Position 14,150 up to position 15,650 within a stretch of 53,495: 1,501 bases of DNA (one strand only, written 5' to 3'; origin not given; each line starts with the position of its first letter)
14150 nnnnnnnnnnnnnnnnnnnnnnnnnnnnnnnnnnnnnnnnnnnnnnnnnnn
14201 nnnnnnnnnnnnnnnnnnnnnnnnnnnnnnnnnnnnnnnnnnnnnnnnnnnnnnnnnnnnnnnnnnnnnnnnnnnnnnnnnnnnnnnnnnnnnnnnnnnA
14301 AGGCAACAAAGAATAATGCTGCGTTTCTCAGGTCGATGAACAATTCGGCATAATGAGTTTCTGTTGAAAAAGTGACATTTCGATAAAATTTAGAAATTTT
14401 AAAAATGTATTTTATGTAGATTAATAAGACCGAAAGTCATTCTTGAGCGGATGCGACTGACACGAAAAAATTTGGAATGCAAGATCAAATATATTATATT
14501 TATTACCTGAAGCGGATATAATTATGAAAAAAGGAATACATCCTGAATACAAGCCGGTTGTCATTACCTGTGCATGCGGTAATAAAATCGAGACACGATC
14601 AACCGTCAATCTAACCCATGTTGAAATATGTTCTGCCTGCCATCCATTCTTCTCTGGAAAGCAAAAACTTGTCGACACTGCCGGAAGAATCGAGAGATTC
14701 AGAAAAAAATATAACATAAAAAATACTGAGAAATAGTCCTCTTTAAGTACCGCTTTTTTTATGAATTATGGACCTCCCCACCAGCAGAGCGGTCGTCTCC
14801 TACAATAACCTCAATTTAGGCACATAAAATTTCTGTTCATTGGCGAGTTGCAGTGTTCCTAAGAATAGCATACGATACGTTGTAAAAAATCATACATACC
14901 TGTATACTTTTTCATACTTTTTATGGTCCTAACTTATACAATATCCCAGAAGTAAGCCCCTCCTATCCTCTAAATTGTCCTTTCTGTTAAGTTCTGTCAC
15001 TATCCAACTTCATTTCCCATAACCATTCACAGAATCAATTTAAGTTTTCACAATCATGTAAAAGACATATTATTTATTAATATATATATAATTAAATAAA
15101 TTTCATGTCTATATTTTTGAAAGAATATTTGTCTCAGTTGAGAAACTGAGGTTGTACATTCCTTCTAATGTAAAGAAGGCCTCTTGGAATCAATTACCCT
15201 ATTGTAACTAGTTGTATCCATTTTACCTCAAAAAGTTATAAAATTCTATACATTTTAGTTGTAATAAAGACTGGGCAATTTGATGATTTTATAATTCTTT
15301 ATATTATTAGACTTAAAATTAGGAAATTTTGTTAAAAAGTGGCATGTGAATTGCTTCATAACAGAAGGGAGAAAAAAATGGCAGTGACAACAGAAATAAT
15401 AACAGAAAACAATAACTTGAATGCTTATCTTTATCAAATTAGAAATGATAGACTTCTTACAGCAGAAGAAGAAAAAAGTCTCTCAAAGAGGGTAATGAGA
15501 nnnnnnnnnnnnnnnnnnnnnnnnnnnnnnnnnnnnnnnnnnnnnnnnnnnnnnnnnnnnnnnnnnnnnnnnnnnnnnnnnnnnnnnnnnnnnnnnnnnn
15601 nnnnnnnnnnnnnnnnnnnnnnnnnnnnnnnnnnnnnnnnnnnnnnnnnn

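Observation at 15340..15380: Sigma-54 -24/-12 promoter directly upstream of a sigma70-family gene: possible RpoN-to-alternative-sigma cascade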

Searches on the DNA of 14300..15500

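Call 24: search_rna_families(source=window, start=14300, end=15500, threshold=evalue, max_evalue=1)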
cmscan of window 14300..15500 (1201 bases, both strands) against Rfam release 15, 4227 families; matches with E-value up to 1: 1.
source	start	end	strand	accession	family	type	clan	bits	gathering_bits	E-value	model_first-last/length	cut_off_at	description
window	14356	14459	+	RF01295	SCARNA7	Gene; snRNA; snoRNA; scaRNA;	-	18.7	65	0.041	1-330/330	no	Small Cajal body-specific RNA 7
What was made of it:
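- Tried and rejected: Only a meaningless eukaryotic scaRNA hit far below threshold (call 24).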
